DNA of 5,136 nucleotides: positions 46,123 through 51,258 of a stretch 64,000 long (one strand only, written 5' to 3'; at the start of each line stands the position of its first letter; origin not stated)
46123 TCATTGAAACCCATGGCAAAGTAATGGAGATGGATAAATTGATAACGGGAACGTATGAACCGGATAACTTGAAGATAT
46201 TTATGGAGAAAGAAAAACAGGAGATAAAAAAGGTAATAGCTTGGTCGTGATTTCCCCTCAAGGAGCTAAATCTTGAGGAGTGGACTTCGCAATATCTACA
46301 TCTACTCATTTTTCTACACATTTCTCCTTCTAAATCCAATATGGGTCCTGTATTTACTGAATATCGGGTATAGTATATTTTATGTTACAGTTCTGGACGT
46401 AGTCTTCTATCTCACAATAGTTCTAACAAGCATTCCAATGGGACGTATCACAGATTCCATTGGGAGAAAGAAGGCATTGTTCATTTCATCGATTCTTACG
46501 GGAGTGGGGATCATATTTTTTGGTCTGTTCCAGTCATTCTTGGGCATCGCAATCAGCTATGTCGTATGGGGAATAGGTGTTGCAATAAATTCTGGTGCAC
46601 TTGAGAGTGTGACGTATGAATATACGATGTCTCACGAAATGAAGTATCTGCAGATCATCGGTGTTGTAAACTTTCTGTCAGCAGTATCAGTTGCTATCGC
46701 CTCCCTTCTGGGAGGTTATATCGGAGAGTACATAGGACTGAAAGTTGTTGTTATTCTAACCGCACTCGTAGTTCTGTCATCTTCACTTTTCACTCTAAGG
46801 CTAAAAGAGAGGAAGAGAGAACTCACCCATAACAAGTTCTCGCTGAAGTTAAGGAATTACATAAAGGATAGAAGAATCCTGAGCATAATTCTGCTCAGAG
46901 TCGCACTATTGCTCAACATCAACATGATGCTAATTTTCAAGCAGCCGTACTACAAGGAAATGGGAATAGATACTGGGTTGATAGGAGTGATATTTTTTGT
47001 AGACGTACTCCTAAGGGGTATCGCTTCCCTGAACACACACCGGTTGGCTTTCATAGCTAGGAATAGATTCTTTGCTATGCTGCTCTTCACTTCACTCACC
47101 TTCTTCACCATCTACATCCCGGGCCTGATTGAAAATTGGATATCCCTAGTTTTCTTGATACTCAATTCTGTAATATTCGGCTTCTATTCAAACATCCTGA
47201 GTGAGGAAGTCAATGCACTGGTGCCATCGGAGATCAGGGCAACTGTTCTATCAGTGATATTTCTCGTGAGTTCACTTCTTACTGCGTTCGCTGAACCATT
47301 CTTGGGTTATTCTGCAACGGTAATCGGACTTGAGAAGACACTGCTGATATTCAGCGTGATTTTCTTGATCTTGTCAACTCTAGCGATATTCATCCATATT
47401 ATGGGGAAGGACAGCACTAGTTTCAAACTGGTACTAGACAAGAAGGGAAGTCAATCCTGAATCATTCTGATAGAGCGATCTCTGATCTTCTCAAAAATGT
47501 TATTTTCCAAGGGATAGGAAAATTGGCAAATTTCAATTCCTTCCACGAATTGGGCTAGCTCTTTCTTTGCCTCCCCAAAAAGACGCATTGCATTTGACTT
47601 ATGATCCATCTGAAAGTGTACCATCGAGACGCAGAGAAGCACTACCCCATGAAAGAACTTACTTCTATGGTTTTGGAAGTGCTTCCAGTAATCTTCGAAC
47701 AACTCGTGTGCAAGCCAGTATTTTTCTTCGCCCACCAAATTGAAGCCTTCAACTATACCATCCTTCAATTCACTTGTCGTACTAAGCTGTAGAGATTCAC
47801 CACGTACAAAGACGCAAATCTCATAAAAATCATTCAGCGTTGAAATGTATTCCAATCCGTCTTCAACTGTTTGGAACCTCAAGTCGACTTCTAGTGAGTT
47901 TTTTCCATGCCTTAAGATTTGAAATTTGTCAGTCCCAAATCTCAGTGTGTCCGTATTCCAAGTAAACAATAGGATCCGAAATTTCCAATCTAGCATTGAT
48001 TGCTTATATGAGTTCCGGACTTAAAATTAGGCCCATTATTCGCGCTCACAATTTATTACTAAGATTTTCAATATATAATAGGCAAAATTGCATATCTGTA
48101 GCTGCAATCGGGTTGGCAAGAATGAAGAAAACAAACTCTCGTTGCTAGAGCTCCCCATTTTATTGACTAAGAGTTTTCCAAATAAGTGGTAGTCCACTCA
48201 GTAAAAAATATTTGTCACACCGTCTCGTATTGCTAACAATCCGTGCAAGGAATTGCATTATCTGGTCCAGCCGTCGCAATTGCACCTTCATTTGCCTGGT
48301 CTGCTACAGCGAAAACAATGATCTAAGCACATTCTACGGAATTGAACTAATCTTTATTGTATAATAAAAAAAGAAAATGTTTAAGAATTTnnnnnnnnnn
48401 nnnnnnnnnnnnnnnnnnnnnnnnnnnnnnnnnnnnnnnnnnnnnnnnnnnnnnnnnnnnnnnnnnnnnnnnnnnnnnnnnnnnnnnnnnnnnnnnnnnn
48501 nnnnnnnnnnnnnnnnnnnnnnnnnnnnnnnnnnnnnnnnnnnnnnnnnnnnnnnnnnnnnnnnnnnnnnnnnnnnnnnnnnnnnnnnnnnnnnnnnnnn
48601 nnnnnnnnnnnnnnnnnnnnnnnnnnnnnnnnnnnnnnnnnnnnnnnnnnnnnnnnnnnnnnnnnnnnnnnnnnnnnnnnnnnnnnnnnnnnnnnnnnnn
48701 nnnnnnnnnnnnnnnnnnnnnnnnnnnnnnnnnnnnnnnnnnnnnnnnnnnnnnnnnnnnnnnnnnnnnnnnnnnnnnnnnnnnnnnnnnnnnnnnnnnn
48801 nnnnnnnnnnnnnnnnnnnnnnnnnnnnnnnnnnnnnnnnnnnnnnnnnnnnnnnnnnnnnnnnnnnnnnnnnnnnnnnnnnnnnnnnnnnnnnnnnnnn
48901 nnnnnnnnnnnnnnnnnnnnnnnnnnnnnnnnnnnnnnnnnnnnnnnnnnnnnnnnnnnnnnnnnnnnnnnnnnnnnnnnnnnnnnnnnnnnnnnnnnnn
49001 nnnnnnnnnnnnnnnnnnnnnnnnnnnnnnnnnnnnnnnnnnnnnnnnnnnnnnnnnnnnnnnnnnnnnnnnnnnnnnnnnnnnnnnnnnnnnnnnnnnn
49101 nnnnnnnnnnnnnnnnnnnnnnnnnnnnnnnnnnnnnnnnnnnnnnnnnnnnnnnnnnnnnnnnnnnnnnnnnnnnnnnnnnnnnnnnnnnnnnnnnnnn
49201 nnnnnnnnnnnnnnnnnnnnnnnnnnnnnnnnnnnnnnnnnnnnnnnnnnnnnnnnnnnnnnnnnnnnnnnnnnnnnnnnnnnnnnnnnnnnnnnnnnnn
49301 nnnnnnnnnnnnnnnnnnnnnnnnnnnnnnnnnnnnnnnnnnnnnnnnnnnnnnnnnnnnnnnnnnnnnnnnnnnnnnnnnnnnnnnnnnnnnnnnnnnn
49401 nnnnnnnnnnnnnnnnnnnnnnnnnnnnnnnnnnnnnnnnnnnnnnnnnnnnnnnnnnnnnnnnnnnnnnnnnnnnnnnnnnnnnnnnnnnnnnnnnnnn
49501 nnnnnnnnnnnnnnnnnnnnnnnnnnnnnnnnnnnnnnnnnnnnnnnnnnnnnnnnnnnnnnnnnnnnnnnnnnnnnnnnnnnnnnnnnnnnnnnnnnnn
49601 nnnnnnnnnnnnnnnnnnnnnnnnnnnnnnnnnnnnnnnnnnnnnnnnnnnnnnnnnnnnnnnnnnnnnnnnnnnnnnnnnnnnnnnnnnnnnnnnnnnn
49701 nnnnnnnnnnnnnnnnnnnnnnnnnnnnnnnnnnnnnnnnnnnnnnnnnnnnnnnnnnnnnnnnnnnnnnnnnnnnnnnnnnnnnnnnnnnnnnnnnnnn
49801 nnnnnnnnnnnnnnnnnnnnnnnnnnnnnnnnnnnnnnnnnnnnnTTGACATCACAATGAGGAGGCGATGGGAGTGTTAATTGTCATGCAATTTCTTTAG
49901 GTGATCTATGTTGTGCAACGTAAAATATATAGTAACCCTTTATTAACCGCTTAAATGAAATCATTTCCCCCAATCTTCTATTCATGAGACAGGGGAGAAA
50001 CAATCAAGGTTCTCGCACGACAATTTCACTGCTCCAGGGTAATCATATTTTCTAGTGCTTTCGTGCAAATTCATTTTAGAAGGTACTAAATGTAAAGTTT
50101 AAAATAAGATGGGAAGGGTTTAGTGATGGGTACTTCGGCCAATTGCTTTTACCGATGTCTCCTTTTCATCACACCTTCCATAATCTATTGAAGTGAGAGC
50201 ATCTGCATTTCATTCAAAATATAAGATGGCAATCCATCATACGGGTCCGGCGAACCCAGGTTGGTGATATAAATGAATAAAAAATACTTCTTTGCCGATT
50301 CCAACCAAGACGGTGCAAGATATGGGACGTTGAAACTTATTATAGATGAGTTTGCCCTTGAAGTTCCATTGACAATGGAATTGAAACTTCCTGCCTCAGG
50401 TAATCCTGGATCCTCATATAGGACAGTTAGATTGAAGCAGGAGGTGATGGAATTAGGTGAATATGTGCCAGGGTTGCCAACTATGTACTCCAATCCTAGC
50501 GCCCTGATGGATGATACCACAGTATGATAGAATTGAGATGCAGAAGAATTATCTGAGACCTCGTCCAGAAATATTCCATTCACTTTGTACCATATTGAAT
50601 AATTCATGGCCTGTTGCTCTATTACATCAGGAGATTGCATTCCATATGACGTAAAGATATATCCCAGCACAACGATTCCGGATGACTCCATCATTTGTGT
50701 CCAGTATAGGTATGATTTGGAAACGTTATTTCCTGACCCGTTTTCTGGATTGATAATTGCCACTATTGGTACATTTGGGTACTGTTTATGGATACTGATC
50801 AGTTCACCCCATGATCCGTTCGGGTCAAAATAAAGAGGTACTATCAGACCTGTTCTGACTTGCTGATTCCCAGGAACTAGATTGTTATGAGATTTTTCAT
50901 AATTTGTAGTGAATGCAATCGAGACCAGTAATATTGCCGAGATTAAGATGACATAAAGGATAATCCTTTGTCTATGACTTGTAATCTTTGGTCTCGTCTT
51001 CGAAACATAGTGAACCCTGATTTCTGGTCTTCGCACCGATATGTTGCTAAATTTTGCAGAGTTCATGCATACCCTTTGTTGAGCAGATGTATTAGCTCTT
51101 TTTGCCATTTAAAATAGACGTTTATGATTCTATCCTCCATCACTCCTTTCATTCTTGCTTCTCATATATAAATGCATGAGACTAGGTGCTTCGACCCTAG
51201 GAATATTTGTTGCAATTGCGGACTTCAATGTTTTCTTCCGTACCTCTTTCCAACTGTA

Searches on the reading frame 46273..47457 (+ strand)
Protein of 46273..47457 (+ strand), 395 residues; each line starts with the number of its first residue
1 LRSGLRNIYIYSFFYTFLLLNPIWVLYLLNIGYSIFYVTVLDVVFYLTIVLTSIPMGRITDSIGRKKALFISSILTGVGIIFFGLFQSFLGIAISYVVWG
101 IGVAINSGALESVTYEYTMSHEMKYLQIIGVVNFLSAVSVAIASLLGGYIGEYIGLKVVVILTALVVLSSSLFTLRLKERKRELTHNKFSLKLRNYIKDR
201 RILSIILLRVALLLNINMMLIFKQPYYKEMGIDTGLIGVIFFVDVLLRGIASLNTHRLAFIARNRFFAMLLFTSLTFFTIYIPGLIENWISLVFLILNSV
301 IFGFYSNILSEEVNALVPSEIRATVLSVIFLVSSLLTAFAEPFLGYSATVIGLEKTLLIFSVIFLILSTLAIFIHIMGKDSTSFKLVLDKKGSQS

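Call 9: search_protein_families(library=pfam, proteins=[window:46273-47457:+], max_evalue=0.01)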
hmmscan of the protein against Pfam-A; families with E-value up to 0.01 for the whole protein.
window:46273-47457:+ (395 aa): 2 families
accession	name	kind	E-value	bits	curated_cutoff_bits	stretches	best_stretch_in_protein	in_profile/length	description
PF07690.21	MFS_1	-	7.1e-27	94.7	33.4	1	14-338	9-344/347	Major Facilitator Superfamily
PF12832.13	MFS_1_like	-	5.3e-07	29.5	25.2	1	11-328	8-341/373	MFS_1 like family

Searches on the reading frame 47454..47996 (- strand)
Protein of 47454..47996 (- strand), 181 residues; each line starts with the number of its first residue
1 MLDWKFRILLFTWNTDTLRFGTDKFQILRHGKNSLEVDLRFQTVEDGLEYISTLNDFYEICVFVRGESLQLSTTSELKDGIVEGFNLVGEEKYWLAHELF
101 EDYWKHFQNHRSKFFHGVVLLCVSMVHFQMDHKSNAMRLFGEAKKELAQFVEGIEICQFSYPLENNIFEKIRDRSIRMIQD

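Call 9: search_protein_families(library=pfam, proteins=[window:47454-47996:-], max_evalue=0.01)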
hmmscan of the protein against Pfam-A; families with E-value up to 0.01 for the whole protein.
window:47454-47996:- (181 aa): 1 family
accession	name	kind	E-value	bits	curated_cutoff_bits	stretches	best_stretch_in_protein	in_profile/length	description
PF03745.19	DUF309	-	2.7e-15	56.2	27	1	82-139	2-59/59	Domain of unknown function (DUF309)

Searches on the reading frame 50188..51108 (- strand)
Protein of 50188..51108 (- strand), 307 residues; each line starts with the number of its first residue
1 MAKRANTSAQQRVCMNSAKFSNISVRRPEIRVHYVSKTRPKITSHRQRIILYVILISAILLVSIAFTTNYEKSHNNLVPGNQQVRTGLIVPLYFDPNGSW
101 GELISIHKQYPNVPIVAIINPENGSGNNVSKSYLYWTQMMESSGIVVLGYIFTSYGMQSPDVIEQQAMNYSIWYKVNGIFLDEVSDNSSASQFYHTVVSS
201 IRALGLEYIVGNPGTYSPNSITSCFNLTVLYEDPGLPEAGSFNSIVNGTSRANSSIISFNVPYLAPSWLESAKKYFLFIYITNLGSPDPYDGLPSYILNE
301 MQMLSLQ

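Call 9: search_protein_families(library=pfam, proteins=[window:50188-51108:-], max_evalue=0.01)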
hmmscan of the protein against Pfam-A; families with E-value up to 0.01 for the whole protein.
window:50188-51108:- (307 aa): 1 family
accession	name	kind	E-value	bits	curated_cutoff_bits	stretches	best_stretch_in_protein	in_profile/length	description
PF12138.14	Spherulin4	-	8.1e-29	101.3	30.2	1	88-299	2-234/239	Spherulation-specific family 4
